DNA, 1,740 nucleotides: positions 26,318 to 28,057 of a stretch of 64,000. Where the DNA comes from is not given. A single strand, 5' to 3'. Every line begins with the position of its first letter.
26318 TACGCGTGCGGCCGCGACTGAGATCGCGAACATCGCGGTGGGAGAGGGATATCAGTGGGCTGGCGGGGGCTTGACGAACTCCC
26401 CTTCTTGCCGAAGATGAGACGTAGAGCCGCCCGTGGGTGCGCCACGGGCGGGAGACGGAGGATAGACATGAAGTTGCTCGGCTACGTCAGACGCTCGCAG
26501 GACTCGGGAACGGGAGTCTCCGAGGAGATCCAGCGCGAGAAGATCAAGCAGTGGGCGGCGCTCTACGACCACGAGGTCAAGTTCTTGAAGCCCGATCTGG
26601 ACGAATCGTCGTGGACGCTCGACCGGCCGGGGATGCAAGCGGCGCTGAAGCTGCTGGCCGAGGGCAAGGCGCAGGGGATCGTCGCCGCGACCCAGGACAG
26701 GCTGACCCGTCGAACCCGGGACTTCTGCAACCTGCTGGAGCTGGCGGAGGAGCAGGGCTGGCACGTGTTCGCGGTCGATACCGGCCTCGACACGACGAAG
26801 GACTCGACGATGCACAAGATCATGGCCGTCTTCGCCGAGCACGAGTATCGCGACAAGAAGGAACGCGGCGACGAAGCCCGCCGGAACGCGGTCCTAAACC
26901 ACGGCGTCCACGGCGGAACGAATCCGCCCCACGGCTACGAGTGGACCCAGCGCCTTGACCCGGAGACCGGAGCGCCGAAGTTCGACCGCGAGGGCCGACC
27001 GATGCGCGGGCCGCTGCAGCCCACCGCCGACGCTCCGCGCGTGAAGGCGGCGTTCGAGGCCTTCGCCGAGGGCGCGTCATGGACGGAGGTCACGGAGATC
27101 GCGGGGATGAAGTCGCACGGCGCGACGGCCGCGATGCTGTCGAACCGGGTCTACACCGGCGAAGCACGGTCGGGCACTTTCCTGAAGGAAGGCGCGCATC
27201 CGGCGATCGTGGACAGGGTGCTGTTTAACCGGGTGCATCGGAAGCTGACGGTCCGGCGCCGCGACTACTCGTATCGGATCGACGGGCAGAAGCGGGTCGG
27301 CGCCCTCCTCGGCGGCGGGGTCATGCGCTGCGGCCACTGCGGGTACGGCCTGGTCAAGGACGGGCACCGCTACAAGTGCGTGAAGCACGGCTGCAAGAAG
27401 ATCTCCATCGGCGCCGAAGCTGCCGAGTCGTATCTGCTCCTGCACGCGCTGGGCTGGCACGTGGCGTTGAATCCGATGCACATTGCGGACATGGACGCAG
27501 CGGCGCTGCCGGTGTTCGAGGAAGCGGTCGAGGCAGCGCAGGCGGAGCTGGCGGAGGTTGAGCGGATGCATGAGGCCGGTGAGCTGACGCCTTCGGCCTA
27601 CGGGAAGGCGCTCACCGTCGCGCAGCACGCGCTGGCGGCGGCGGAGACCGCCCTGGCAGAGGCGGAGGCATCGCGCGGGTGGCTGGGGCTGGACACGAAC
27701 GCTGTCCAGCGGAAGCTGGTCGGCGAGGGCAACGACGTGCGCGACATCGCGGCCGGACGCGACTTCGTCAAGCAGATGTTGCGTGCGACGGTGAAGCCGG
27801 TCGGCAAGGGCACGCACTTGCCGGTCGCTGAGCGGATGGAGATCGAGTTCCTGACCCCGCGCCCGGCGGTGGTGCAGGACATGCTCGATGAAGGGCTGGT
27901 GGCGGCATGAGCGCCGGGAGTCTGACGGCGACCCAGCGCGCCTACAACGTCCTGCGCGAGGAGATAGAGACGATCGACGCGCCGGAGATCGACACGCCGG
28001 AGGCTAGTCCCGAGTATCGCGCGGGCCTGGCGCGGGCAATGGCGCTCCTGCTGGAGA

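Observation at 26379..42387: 15,982-bp serine-recombinase element inserted in frame into a secreted NlpC/P60 hydrolase gene; both att sites reconstructable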

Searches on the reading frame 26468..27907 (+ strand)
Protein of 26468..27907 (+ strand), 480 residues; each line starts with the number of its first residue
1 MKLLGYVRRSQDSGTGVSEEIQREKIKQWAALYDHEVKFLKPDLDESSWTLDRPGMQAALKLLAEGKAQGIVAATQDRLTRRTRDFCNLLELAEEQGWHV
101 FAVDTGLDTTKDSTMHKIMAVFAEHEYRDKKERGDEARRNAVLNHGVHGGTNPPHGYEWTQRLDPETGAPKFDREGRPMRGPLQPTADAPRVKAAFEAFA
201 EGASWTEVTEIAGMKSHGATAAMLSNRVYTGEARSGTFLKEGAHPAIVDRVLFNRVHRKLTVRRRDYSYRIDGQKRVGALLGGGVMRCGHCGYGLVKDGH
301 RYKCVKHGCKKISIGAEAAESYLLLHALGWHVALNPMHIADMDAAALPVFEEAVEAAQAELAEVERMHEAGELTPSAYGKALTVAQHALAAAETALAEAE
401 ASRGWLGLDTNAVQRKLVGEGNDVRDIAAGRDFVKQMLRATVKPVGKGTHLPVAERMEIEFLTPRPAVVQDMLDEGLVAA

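Call 13: search_protein_families(library=pfam, max_evalue=0.01, proteins=[window:26468-27907:+])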
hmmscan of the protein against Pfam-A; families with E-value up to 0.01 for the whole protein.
window:26468-27907:+ (480 aa): 2 families
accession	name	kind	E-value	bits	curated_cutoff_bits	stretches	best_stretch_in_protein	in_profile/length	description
PF00239.26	Resolvase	-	1.5e-21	77.4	23.3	1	4-142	2-140/145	Resolvase, N terminal domain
PF07508.19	Recombinase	-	0.00015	22.4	21.1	1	189-261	4-100/102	Recombinase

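Call 19: search_protein_families(library=phrogs, max_evalue=0.001, proteins=[window:26468-27907:+])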
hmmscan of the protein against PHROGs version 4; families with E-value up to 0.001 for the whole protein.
window:26468-27907:+ (480 aa): 3 families
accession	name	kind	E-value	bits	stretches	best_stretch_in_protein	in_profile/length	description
phrog_95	-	integration and excision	2.6e-47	162.8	1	1-462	88-574/651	integrase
phrog_125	-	DNA, RNA and nucleotide metabolism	2.2e-20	74.3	1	1-216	20-193/254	DNA invertase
phrog_7701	-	DNA, RNA and nucleotide metabolism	3.9e-05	25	1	188-266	21-91/137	DNA invertase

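Call 21: find_homologous_proteins(query=window:26468-27907:+, max_evalue=1e-20)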
Query window:26468-27907:+ (480 aa): 35 proteins with E <= 1e-20 among 8000 candidates.
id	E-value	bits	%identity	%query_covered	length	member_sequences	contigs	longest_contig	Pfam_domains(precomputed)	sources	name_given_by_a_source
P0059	0.0e+0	1088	100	100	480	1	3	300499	PF00239.27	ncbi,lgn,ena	-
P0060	8.0e-214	729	70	100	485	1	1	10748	PF00239.27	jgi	jgi:DNA invertase Pin-like site-specific DNA recombinase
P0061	8.6e-201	686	65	99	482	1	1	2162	PF00239.27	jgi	jgi:DNA invertase Pin-like site-specific DNA recombinase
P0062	3.1e-153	529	56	100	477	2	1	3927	PF00239.27,PF13408.13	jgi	jgi:DNA invertase Pin-like site-specific DNA recombinase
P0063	6.6e-153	528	55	98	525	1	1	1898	PF00239.27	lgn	-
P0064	2.6e-151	523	55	98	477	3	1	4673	PF07508.20,PF00239.27,PF13408.13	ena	-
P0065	3.0e-151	523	56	97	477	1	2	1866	PF00239.27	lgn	-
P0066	7.2e-146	505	54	99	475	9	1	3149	PF00239.27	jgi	jgi:site-specific DNA recombinase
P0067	1.0e-145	504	54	96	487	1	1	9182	PF00239.27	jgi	jgi:DNA invertase Pin-like site-specific DNA recombinase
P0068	1.1e-143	498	55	88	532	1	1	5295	PF00239.27,PF13408.13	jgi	jgi:DNA invertase Pin-like site-specific DNA recombinase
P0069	3.6e-143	496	51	97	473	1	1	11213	PF00239.27,PF13408.13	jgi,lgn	jgi:DNA invertase Pin-like site-specific DNA recombinase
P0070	4.3e-143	496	52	99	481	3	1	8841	PF00239.27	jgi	jgi:DNA invertase Pin-like site-specific DNA recombinase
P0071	2.4e-135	470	52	97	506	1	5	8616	PF00239.27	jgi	jgi:DNA invertase Pin-like site-specific DNA recombinase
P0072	4.8e-131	456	49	98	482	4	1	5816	PF00239.27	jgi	jgi:DNA invertase Pin-like site-specific DNA recombinase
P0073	1.5e-129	451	51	97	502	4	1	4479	PF00239.27,PF13408.13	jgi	jgi:DNA invertase Pin-like site-specific DNA recombinase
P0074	1.8e-127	444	48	97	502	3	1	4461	PF00239.27,PF13408.13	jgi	jgi:DNA invertase Pin-like site-specific DNA recombinase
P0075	2.8e-127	444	48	96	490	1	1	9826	PF07508.20,PF00239.27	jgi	jgi:DNA invertase Pin-like site-specific DNA recombinase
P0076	8.2e-126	439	50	96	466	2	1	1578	PF00239.27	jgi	-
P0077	1.4e-124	435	52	97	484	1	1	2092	PF07508.20,PF00239.27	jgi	jgi:DNA invertase Pin-like site-specific DNA recombinase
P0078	4.2e-123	430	48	98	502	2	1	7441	PF00239.27,PF13408.13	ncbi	-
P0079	1.7e-120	421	48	97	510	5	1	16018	PF07508.20,PF00239.27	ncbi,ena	-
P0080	6.7e-105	370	45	96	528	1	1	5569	PF07508.20,PF00239.27,PF13408.13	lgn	-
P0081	9.7e-105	369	43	97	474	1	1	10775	PF00239.27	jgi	jgi:DNA invertase Pin-like site-specific DNA recombinase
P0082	2.9e-96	341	43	96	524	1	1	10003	PF07508.20,PF00239.27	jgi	jgi:DNA invertase Pin-like site-specific DNA recombinase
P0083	1.5e-94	336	43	96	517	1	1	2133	PF00239.27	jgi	jgi:DNA invertase Pin-like site-specific DNA recombinase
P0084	2.5e-92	328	41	99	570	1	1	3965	PF00239.27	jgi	jgi:hypothetical protein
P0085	5.8e-88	314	38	96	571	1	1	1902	PF00239.27,PF13408.13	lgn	-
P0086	1.5e-77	280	40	99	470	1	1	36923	PF00239.27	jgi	jgi:DNA invertase Pin-like site-specific DNA recombinase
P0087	3.8e-61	226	36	96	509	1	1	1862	PF00239.27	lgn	-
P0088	2.4e-60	223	37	85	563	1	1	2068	PF00239.27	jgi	jgi:DNA invertase Pin-like site-specific DNA recombinase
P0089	1.1e-49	188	33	84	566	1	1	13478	PF07508.20,PF00239.27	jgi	jgi:Resolvase, N terminal domain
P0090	7.6e-38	149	51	34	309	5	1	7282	PF00239.27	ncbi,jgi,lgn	-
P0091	6.9e-32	129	40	43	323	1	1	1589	PF07508.20,PF00239.27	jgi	jgi:DNA invertase Pin-like site-specific DNA recombinase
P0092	3.3e-23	101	28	96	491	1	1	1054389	PF07508.20,PF00239.27,PF13408.13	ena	-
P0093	2.7e-22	98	31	83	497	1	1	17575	PF07508.20,PF00239.27,PF13408.13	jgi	jgi:DNA invertase Pin-like site-specific DNA recombinase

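Call 22: find_encoding_contigs(protein=P0059, flank=3000, max_places=6)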
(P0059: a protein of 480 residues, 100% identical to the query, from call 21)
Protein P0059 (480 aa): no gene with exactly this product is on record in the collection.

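Call 23: find_encoding_contigs(protein=P0060, flank=10000, max_places=3)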
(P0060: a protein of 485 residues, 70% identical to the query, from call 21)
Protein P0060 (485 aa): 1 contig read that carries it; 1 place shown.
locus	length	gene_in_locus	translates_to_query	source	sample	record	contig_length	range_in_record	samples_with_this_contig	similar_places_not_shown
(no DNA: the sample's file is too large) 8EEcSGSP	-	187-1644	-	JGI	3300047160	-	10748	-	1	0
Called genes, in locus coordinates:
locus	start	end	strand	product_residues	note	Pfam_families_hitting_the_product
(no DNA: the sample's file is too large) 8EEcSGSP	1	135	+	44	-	?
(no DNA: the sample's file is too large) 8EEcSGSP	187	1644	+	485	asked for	PF00239:Resolvase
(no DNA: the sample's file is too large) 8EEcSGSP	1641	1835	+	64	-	-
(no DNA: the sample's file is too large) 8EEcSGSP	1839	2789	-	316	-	PF05869:Dam (weak)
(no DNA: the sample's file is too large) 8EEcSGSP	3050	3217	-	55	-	-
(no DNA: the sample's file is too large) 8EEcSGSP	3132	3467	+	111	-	-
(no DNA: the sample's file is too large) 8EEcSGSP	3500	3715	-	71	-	-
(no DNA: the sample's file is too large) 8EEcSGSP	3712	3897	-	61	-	-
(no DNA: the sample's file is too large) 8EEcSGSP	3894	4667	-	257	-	-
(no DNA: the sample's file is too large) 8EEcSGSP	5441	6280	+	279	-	-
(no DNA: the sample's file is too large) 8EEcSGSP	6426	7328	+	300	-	-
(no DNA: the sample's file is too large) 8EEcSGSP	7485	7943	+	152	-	-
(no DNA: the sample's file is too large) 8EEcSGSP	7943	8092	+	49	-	-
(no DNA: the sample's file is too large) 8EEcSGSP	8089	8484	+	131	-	-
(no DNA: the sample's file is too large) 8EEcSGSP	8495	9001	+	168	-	-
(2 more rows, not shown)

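Call 24: find_encoding_contigs(protein=P0061, flank=3000, max_places=3)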
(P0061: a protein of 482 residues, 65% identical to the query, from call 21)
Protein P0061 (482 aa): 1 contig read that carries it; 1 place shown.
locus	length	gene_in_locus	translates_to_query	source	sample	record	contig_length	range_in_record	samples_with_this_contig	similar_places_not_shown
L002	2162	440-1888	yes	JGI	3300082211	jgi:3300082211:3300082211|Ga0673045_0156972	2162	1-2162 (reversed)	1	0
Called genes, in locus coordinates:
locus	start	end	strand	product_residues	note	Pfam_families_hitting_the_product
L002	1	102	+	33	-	?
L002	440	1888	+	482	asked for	PF00239:Resolvase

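Call 28: find_related_loci(query=A2, collection=metagenome_contigs, flank=10000)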
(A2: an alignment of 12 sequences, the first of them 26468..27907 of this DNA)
Query A2 (480 aa) in metagenome_contigs; peptide patterns used: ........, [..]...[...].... (x = any residue, [..] = any of these).
183 stretches matched a pattern; 10 encode a relative of the query (tblastn E <= 1e-3); 10 distinct loci.
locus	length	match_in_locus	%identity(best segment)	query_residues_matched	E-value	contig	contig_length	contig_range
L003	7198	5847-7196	55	1-452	1e-144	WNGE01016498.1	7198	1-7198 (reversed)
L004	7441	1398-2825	48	1-468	2e-133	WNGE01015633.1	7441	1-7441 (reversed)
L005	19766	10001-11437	48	1-464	1e-125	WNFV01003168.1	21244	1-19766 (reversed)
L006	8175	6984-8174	50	1-401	3e-106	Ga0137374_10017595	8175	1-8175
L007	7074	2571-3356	52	1-270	7e-78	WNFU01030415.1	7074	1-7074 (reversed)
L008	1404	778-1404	44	1-214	4e-51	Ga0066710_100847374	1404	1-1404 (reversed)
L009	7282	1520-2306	51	1-270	5e-68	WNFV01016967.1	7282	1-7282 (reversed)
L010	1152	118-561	47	1-145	2e-33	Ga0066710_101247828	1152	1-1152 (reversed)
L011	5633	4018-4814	59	1-270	5e-53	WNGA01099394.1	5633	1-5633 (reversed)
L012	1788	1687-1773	69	1-29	9e-8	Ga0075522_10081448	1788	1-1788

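Call 29: find_related_loci(query=A2, collection=viral_contigs, flank=10000)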
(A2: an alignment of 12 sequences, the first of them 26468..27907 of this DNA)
Query A2 (480 aa) in viral_contigs; peptide patterns used: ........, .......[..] (x = any residue, [..] = any of these).
22 stretches matched a pattern, but none encodes a relative of the query by tblastn (E <= 1e-3).

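Call 39: search_solved_structures(query=window:26468-27907:+, max_evalue=0.001)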
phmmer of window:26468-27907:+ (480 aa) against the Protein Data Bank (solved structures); distinct sequences matched with E-value up to 0.001: 1.
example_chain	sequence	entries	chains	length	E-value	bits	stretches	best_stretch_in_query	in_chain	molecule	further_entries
5cy1_A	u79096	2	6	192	0.00026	23.3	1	28-146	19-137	Transposon Tn3 resolvase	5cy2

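Call 40: search_dna_similar(query=window:26468-27907:+, collection=phages, mode=protein, max_rows=12)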
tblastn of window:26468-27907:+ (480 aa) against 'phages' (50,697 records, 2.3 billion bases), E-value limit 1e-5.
Records with a match: 106; places in all: 106; records where one place covers at least 80% of the query: 0.
Best place of each record, by identity: <60% 106.
By first word of the organism name: Streptococcus 38; Mycolicibacterium 11; Arthrobacter 9; Bacteriophage 9; Rhodococcus 7; Lactococcus 6; Mycobacterium 4; Lactobacillus 3; Acidithiobacillus 3; Streptomyces 2; and 9 more.
By host as written in the record: - 12; Mycolicibacterium aichiense 11; Rhodococcus erythropolis RIA 643 7; Lactococcus lactis SMQ-86 4; Mycobacterium smegmatis mc2155 2; Mycobacterium smegmatis mc2 155 2; Arthrobacter sulfureus NRRL B-14730 2; Streptomyces lividans 2; and 50 more.
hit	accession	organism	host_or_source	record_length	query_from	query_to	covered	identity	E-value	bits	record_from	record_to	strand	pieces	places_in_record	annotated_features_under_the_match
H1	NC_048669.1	Rhodococcus phage Hiro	Rhodococcus erythropolis RIA 643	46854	1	339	71%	26.2%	2e-7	60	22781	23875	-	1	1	29: integrase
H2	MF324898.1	Rhodococcus phage Hiro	Rhodococcus erythropolis RIA 643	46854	1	339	71%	26.2%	2e-7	60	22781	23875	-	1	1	29: serine integrase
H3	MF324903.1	Rhodococcus phage AppleCloud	Rhodococcus erythropolis RIA 643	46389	1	339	71%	26.2%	2e-7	60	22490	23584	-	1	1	serine integrase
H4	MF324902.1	Rhodococcus phage Krishelle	Rhodococcus erythropolis RIA 643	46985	1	339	71%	26.2%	2e-7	60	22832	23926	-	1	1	29: serine integrase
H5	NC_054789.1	Mycobacterium phage DroogsArmy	Mycobacterium smegmatis mc2155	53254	1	343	71%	25.7%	3e-8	63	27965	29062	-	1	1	34: integrase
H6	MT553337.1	Mycobacterium phage DroogsArmy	Mycobacterium smegmatis mc2155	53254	1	343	71%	25.7%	3e-8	63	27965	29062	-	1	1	34: serine integrase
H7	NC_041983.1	Mycobacterium phage Timshel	Mycobacterium smegmatis mc2 155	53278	1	343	71%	25.7%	5e-8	62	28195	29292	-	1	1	34: integrase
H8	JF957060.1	Mycobacterium phage Timshel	Mycobacterium smegmatis mc2 155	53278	1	343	71%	25.7%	5e-8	62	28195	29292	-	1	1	34: serine integrase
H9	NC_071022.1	Arthrobacter phage BaileyBlu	Arthrobacter sulfureus NRRL B-14730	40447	1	329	69%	26.6%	1e-6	57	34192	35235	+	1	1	48: serine integrase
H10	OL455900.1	Arthrobacter phage BaileyBlu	Arthrobacter sulfureus NRRL B-14730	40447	1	329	69%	26.6%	1e-6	57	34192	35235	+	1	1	48: serine integrase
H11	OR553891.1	Arthrobacter phage CallinAllBarbz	Arthrobacter sulfureus ATCC 19098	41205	1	329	69%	26.3%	9e-8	61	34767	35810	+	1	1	48: serine integrase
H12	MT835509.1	Bacteriophage sp.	human fecal samples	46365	6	330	68%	25.0%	2e-12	76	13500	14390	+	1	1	record has no annotation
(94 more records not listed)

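Call 60: list_cluster_members(proteins=[window:26468-27907:+, window:26055-26414:+, window:27907-28104:+, window:29073-29936:-, window:24639-26051:+, window:42822-43505:+, window:40175-40690:+, window:41647-42171:-, window:36189-36650:+, window:33448-34113:+])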
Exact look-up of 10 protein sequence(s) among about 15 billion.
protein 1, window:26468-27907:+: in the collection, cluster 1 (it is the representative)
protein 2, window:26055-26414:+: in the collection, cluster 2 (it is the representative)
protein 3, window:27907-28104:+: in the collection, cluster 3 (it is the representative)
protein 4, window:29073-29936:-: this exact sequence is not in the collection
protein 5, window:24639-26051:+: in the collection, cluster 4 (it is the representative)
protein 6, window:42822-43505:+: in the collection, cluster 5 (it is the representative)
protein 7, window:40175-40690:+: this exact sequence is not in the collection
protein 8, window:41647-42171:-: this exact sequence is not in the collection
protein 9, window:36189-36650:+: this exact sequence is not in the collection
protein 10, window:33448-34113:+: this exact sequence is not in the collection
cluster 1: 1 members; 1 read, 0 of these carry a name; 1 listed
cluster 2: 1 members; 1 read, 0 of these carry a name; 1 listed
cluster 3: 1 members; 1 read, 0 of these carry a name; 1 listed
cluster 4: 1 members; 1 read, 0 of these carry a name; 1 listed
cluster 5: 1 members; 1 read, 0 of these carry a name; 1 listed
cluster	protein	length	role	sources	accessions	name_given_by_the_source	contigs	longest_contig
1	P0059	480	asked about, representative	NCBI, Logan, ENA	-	-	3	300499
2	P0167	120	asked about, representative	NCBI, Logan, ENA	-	-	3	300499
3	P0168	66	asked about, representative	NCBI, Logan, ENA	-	-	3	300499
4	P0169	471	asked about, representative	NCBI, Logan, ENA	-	-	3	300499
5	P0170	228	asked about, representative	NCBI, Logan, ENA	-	-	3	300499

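Call 70: search_protein_families(library=ncbifam, max_evalue=0.001, proteins=[window:26468-27907:+])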
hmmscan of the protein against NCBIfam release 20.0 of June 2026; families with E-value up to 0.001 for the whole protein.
window:26468-27907:+ (480 aa): 3 families
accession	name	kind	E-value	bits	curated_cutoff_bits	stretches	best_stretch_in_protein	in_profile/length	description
NF041201.1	recomb_XisF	equivalog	2e-10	40.2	375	1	52-158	45-151/465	fdxN element excision recombinase XisF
NF047343.1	SCCmet_CcrB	equivalog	1.5e-09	37.1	900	1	6-128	12-138/542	cassette chromosome recombinase CcrB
NF047347.1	SCCmet_CcrC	equivalog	0.00021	19.9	900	0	236-307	259-325/558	cassette chromosome recombinase CcrC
